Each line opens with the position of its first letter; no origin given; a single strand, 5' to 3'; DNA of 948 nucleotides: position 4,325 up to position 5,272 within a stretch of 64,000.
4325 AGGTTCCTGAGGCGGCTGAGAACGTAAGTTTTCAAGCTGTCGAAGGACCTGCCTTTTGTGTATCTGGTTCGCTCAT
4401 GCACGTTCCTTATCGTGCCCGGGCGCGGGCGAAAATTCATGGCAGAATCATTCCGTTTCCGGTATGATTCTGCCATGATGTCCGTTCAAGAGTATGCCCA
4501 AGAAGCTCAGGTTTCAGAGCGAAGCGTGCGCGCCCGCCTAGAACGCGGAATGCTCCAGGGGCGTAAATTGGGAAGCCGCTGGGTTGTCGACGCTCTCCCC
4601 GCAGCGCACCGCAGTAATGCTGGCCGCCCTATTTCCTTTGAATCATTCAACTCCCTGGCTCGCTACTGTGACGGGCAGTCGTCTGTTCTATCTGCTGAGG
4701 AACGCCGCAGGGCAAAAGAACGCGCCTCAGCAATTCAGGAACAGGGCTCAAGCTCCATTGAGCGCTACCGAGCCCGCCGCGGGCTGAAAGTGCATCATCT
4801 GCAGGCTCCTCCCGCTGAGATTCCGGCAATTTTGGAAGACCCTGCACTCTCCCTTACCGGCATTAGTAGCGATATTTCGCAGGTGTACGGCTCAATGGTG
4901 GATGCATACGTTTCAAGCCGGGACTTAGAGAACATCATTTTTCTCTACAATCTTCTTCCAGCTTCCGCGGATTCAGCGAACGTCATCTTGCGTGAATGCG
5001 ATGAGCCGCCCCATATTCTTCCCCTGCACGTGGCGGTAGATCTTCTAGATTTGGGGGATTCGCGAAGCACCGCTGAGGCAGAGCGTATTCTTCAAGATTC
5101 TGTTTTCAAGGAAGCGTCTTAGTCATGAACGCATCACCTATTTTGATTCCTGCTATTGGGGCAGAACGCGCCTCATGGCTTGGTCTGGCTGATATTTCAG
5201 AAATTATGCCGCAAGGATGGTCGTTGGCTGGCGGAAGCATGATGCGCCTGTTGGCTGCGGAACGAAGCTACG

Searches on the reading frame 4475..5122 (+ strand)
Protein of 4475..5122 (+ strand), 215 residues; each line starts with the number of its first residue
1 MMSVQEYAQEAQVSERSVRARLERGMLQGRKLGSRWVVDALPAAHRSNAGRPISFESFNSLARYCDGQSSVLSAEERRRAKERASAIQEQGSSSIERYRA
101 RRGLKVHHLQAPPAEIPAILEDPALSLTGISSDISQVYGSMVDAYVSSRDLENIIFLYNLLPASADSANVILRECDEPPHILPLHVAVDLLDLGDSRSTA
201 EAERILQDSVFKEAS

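Call 4: search_protein_families(library=pfam, proteins=[window:4475-5122:+], max_evalue=1)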
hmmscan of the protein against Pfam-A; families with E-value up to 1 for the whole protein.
window:4475-5122:+ (215 aa): 3 families
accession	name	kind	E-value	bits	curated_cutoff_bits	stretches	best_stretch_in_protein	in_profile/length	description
PF08281.18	Sigma70_r4_2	-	0.079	13.1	25.7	1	2-26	27-51/54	Sigma-70, region 4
PF12728.13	HTH_17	-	0.12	13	27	1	1-38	1-38/51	Helix-turn-helix domain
PF09952.14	AbiEi_2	-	0.2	12.4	21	1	128-207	53-139/143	Transcriptional regulator, AbiEi antitoxin, Type IV TA system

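Call 5: search_protein_families(library=padloc, proteins=[window:4475-5122:+], max_evalue=1)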
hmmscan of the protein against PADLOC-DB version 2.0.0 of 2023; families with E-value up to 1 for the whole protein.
window:4475-5122:+ (215 aa): 1 family
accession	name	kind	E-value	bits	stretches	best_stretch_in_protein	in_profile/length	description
PDLC04133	mad1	-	0.0046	15.2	1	1-39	5-43/60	mads_1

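Call 6: search_protein_families(library=ncbifam, proteins=[window:4475-5122:+], max_evalue=1)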
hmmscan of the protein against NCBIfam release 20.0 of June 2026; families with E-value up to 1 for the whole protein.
window:4475-5122:+ (215 aa): 0 families

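Call 11: find_homologous_proteins(query=window:4475-5122:+)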
Query window:4475-5122:+ (215 aa): 16 proteins with E <= 0.001 among 711 candidates.
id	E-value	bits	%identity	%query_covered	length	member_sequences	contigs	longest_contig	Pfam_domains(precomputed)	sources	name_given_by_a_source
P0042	3.1e-123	427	92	100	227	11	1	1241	-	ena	-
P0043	4.4e-122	423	91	100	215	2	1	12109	-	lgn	-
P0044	6.0e-120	416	90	100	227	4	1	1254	-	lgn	-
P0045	2.4e-119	414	91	100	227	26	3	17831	-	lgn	-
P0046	2.9e-119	414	89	100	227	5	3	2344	-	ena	-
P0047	9.1e-119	412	89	100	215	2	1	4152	-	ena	-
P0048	1.1e-105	369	87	100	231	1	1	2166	-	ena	-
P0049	1.3e-104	366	93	86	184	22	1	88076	-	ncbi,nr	ncbi:MAG: hypothetical protein EGW04_05425 [Rothia mucilaginosa]|nr:hypothetical protein [Rothia muc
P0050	9.4e-95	334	80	100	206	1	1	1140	-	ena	-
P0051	7.7e-94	331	79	100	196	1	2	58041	-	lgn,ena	-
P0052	3.4e-91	322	91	78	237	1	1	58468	-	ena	-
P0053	3.0e-57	212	88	54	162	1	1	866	-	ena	-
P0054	3.8e-52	195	51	96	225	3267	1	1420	-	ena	-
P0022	5.2e-29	119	89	33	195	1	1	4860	-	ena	-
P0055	7.0e-11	60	33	95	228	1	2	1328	PF12728.14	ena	-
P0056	1.2e-7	50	31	96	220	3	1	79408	PF12728.14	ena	-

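Call 24: search_solved_structures(query=A2, max_evalue=10, show_alignments=2)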
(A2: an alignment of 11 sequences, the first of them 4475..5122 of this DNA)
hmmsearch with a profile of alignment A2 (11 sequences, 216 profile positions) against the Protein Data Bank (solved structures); distinct sequences matched with E-value up to 10: 2.
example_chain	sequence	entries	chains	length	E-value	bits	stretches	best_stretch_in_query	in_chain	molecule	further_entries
4j2n_A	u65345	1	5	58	0.0022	20.9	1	4-44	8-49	Gp37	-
1sfx_A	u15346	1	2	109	0.82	12.5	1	3-38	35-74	Conserved hypothetical protein AF2008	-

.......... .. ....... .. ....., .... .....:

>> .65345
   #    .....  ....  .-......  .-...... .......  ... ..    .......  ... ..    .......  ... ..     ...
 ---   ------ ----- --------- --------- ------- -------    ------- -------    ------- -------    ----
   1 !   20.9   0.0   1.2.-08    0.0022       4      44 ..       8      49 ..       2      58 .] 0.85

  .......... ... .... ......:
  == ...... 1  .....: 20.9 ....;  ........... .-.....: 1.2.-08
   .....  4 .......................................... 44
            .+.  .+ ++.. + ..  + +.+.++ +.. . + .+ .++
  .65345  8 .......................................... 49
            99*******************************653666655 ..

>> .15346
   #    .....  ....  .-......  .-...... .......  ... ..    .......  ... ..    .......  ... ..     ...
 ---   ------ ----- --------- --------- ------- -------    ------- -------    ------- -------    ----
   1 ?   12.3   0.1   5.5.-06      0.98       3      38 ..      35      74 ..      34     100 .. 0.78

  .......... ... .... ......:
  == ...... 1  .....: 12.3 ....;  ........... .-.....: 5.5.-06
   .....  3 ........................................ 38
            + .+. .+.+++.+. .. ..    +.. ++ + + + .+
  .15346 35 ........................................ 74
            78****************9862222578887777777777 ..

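Call 25: search_protein_families(library=pfam, alignment_id=A2, max_evalue=1)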
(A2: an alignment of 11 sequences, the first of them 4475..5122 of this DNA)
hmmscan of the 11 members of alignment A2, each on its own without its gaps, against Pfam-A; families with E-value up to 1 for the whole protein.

A. member 1, window:4475-5122:+ (215 aa): 3 families
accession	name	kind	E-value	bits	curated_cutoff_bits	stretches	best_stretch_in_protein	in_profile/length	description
PF08281.18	Sigma70_r4_2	-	0.079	13.1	25.7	1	2-26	27-51/54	Sigma-70, region 4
PF12728.13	HTH_17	-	0.12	13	27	1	1-38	1-38/51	Helix-turn-helix domain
PF09952.14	AbiEi_2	-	0.2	12.4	21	1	128-207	53-139/143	Transcriptional regulator, AbiEi antitoxin, Type IV TA system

B. families by the number of members that match (of 11 scanned): 13 families
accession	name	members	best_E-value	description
PF12728.13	HTH_17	11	9e-09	Helix-turn-helix domain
PF13404.12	HTH_AsnC-type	6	0.016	AsnC-type helix-turn-helix domain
PF09952.14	AbiEi_2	6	0.035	Transcriptional regulator, AbiEi antitoxin, Type IV TA system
PF08281.18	Sigma70_r4_2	5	0.024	Sigma-70, region 4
PF21531.3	Rv2175c_wHTH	2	0.00065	DNA-binding protein Rv2175c, wHTH domain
PF00376.29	MerR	1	0.00066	MerR family regulatory protein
PF13542.12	HTH_Tnp_ISL3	1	0.017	Helix-turn-helix domain of transposase family ISL3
PF19695.4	DUF6195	1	0.043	Family of unknown function (DUF6195)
PF13411.12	MerR_1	1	0.043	MerR HTH family regulatory protein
PF22798.2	DUF5817_CT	1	0.062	DUF5817, C-terminal domain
PF04545.22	Sigma70_r4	1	0.063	Sigma-70, region 4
PF22083.2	I-HmuI_NUMOD-like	1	0.068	DNA endonuclease I-HmuI-like, NUMOD-like domain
PF15327.11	Tankyrase_bdg_C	1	0.12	Tankyrase binding protein C terminal domain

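Call 36: search_protein_representatives(alignment_id=A2)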
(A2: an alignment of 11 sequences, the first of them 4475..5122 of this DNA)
Query: 11 sequences, 216 profile positions. Proteins with E-value up to 0.001 (for the whole library): 2612; up to 1e-10: 945; up to 1e-30: 86. The best 150 are listed.
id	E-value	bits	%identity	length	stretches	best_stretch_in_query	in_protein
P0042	5.6e-117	405.3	-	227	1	1-216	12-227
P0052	4.4e-85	301.1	-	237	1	1-165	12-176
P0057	3.2e-71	255.8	-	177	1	38-213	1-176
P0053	9.3e-54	198.7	-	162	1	1-114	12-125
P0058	6.7e-51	189.4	-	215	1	2-211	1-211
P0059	1.6e-49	184.8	-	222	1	3-209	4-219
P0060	1.8e-48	181.4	-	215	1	2-213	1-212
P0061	2.7e-47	177.6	-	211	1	4-210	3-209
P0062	6.1e-47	176.4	-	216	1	2-213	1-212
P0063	4.6e-46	173.5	-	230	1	2-208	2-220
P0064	6.4e-44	166.5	-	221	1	3-207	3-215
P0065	8.3e-43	162.9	-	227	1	1-209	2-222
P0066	9.5e-42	159.4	-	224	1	2-211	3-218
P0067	3.0e-41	157.8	-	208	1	15-211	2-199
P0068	1.1e-40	156.0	-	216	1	2-211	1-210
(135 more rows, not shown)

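Call 39: search_protein_families(library=pfam, alignment_id=A3, max_evalue=0.01)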
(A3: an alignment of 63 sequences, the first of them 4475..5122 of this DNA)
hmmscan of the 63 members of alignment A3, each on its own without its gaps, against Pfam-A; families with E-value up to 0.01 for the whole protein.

A. member 1, window:4475-5122:+ (215 aa): 0 families

B. families by the number of members that match (of 63 scanned): 19 families
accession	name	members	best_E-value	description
PF12728.13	HTH_17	59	1.1e-12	Helix-turn-helix domain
PF21531.3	Rv2175c_wHTH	23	3e-09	DNA-binding protein Rv2175c, wHTH domain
PF00376.29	MerR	8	3.5e-06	MerR family regulatory protein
PF09952.14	AbiEi_2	6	0.00099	Transcriptional regulator, AbiEi antitoxin, Type IV TA system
PF04545.22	Sigma70_r4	5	0.00092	Sigma-70, region 4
PF13338.12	AbiEi_4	4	1.2e-05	Transcriptional regulator, AbiEi antitoxin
PF08281.18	Sigma70_r4_2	4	0.0033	Sigma-70, region 4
PF13384.12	HTH_23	3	0.0055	Homeodomain-like domain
PF12802.13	MarR_2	2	0.00011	MarR family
PF13518.12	HTH_28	2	0.0041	Helix-turn-helix domain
PF10604.15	Polyketide_cyc2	1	0.00058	Polyketide cyclase / dehydrase and lipid transport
PF17891.6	FluMu_N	1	0.0031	Mu-like prophage FluMu N-terminal domain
PF20155.4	TMP_3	1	0.004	Tape measure protein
PF15943.11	YdaS_toxin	1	0.0042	Bacterial toxin YdaS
PF22083.2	I-HmuI_NUMOD-like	1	0.0052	DNA endonuclease I-HmuI-like, NUMOD-like domain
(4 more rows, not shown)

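Call 40: search_solved_structures(query=A3, max_evalue=10, show_alignments=3)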
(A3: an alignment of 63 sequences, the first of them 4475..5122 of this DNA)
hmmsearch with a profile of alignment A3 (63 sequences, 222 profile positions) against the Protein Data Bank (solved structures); distinct sequences matched with E-value up to 10: 12.
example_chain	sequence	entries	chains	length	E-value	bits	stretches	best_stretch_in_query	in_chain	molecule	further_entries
4j2n_A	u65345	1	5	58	1.7e-06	31.1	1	5-48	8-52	Gp37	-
6y7o_A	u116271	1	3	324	3.6e-05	26.9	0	99-138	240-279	Tako8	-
6g6m_A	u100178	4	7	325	3.6e-05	26.8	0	99-138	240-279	Tako8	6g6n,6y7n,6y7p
6g6q_A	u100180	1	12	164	0.077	16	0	106-138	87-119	Ika4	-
2x48_A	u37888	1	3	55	0.17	14.8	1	4-25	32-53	CAG38821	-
9dvi_S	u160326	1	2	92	0.3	14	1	8-55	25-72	Protein DafA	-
9e16_9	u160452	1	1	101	0.89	12.5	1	12-34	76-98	30S ribosomal protein S14 C-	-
9ebb_9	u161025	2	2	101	0.89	12.5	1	12-34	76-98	Small ribosomal subunit protein uS14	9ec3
1yd6_A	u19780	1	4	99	1.1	12.1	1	115-175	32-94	UvrC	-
6dzi_9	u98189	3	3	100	1.5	11.7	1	12-34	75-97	30S ribosomal protein S14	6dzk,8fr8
8whx_o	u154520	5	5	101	1.5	11.7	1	12-34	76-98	30S ribosomal protein S14A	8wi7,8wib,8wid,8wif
9l94_J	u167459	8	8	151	3.1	10.7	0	76-150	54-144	Large ribosomal subunit protein eL19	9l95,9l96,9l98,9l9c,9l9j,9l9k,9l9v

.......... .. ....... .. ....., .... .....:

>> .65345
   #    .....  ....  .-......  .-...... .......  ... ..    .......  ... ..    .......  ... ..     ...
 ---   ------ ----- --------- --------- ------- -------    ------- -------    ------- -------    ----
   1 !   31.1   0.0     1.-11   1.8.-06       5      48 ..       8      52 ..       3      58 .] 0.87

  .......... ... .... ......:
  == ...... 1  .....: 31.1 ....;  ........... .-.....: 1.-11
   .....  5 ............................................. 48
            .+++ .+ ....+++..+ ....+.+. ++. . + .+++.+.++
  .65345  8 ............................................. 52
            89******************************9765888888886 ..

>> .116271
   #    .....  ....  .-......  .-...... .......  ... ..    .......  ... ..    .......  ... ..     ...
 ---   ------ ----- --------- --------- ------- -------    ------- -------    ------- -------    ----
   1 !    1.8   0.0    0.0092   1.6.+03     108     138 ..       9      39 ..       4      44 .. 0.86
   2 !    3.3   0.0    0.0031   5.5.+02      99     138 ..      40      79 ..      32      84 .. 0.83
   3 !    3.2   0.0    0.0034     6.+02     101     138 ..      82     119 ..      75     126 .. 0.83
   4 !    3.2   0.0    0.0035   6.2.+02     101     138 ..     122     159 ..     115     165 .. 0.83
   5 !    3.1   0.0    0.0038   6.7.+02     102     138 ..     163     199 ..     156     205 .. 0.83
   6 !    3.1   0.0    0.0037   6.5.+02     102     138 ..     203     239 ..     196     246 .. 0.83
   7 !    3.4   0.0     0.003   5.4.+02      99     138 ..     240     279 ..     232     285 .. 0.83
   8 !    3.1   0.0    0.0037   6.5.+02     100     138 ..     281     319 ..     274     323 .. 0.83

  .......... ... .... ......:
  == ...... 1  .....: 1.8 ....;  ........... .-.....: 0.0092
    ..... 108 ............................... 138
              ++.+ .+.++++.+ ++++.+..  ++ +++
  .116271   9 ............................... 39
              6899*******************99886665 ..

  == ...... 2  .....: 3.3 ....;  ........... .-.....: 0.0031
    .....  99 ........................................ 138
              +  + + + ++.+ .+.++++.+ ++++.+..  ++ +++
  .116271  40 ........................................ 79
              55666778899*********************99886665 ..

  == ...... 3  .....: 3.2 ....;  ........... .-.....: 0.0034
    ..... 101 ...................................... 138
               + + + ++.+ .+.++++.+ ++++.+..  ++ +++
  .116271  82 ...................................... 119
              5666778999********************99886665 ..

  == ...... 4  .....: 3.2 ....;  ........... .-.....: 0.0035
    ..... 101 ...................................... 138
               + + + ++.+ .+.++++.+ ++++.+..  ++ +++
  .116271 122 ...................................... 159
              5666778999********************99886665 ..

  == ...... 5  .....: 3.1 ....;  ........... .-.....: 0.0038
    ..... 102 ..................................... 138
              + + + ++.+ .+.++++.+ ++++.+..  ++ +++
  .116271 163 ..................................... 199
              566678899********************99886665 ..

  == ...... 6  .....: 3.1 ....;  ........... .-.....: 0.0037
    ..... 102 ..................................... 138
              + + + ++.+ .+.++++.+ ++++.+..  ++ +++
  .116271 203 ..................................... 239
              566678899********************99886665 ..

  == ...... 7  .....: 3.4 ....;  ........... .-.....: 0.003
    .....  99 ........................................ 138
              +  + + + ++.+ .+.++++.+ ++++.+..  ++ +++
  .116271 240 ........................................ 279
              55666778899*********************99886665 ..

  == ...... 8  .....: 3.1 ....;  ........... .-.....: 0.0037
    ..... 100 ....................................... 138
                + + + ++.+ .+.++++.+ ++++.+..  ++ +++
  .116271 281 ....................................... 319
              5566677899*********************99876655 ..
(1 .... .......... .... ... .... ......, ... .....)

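Call 45: predict_structure(alignment_id=A3)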
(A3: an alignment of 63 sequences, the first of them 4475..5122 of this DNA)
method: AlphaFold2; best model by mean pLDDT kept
length: 215 residues; sequences in the alignment: 63
mean_pLDDT: 93.8   pTM: 0.80
mean pLDDT of the five models: 93.8, 93.3, 93.3, 93.3, 93.2
residues with pLDDT >= 90: 189; 70-90: 16; 50-70: 10; < 50: 0
segments of 3 or more residues with pLDDT < 50: none
pLDDT, mean of each block of 10 residues (from residue 1): 94 93 93 94 63 96 97 98 94 91 98 98 98 96 98 98 97 98 98 95 93 71
secondary structure, 60 per line:
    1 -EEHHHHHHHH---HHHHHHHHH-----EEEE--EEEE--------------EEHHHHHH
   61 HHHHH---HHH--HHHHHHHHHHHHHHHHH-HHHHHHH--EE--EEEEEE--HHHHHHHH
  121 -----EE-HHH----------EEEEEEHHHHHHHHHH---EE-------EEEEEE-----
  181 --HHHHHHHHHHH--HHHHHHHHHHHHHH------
elements in order: H4-11 H15-23 E29-32 E35-38 H55-65 H74-90 H92-98 E105-110 H113-120 E142-147 H148-157 E170-175 H183-193 H196-209

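Call 49: fold_search(model_id=the predicted structure, library=pdb)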
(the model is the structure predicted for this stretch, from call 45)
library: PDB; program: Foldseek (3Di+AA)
matches with E <= 10: 161; with E <= 0.001: 0
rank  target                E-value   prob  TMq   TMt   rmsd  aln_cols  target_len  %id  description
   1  6juv_A                3.7e-01  0.07  0.16  0.17  14.2       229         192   12  Crytsal structure of ScpB derived from Pyrococcus yayanosii (released 2020-01-22)
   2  6g1b_J                4.2e-01  0.03  0.13  0.11  24.9       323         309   11  Corynebacterium glutamicum OxyR, oxidized form (released 2018-12-05)
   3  3l09_C                5.0e-01  0.07  0.17  0.15  18.0       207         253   11  Crystal structure of Putative transcriptional regulator (JANN_22DEC04_CONTIG27_REVISED_GENE3569) from Jannaschia sp. C (released 2010-01-12)
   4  4wls_A                5.6e-01  0.38  0.19  0.33  11.7        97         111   15  Crystal structure of the metal-free (repressor) form of E. Coli CUER, a copper efflux regulator, bound to COPA promote (released 2015-09-02)
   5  6ama_B                6.3e-01  0.89  0.18  0.61   4.4        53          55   23  Structure of S. coelicolor/S. venezuelae BldC-smeA-ssfA complex to 3.09 Angstrom (released 2018-03-28)
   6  4j2n_A                6.3e-01  0.85  0.17  0.58   4.4        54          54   31  Crystal Structure of mycobacteriophage Pukovnik Xis (released 2013-10-23)
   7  5txx_A                6.3e-01  0.07  0.18  0.13  14.6       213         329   10  DNA Polymerase Mu Pre-Catalytic Ground State Ternary Complex, Ca2+ (released 2017-08-30)
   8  6g4r_B                7.5e-01  0.02  0.12  0.09  19.3       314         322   11  Corynebacterium glutamicum OxyR C206S mutant, H2O2-bound (released 2018-12-05)
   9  5d90_C                7.9e-01  0.18  0.17  0.26  12.6       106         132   14  Crystal structure of HiNmlR, a MerR family regulator lacking the sensor domain, bound to promoter DNA (released 2016-06-29)
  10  4ycx_A                8.4e-01  0.05  0.18  0.14  14.9       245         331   11  Binary complex of human DNA Polymerase Mu with 2-nt gapped DNA substrate (released 2015-08-05)
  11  6ama_H                1.0e+00  0.90  0.19  0.62   2.9        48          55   21  Structure of S. coelicolor/S. venezuelae BldC-smeA-ssfA complex to 3.09 Angstrom (released 2018-03-28)
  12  8tp8_B                1.0e+00  0.08  0.17  0.12  14.0       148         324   11  Structure of the C. crescentus WYL-activator, DriD, bound to ssDNA and cognate DNA (released 2023-11-29)
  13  6ama_A                1.1e+00  0.80  0.19  0.63   4.4        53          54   23  Structure of S. coelicolor/S. venezuelae BldC-smeA-ssfA complex to 3.09 Angstrom (released 2018-03-28)
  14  4j2n_C                1.1e+00  0.69  0.17  0.57   4.5        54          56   31  Crystal Structure of mycobacteriophage Pukovnik Xis (released 2013-10-23)
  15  3l09_A                1.1e+00  0.04  0.16  0.14  18.6       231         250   12  Crystal structure of Putative transcriptional regulator (JANN_22DEC04_CONTIG27_REVISED_GENE3569) from Jannaschia sp. C (released 2010-01-12)
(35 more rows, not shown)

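Call 68: find_encoding_contigs(protein=P0056, flank=3000, max_places=2)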
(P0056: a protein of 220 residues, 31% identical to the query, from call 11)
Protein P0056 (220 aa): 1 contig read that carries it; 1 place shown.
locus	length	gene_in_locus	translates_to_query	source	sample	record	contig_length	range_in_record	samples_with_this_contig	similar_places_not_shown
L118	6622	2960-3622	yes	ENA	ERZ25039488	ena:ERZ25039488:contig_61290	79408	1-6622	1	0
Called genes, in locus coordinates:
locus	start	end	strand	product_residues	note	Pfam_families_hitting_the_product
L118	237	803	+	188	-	PF02464:CinA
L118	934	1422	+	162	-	PF02834:LigT_PEase (faint)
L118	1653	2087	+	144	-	PF22022:Phage_int_M (faint)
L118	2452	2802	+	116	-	-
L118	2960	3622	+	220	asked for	PF12728:HTH_17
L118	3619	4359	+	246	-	-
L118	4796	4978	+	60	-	-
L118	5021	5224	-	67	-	-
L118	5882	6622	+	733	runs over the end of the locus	PF13086:AAA_11 (faint), PF13191:AAA_16 (weak), PF13245:AAA_19, PF13604:AAA_30, PF01443:Viral_helicase1 (faint), PF13401:AAA_22 (weak), PF27170:SH3_Rv2311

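Call 69: find_encoding_contigs(protein=P0058, flank=3000, max_places=2)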
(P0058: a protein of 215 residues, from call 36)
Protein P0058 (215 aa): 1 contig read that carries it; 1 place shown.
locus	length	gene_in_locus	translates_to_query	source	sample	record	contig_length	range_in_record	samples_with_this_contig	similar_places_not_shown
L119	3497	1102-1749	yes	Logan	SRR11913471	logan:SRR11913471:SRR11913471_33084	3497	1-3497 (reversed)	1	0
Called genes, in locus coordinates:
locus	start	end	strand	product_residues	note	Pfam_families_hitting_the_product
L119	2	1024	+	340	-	?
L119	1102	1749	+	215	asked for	PF12728:HTH_17 (faint)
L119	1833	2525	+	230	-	-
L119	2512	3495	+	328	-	?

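Call 70: search_protein_families(library=pfam, proteins=[L118:3619-4359:+, L119:1833-2525:+], max_evalue=0.1)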
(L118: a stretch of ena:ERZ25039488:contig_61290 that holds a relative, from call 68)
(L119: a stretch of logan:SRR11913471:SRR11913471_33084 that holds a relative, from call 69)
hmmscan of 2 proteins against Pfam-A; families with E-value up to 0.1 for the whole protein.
L118:3619-4359:+ (246 aa): 0 families

L119:1833-2525:+ (230 aa): 0 families

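Call 83: search_protein_families(library=phrogs, proteins=[window:4475-5122:+], max_evalue=0.01)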
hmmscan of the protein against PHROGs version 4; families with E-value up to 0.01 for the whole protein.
window:4475-5122:+ (215 aa): 2 families
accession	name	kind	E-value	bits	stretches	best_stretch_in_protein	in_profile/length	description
phrog_1840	-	integration and excision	0.002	19.6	1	3-39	8-45/90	excisionase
phrog_7506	-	integration and excision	0.0041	18.5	1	3-42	17-56/78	recombination directionality factor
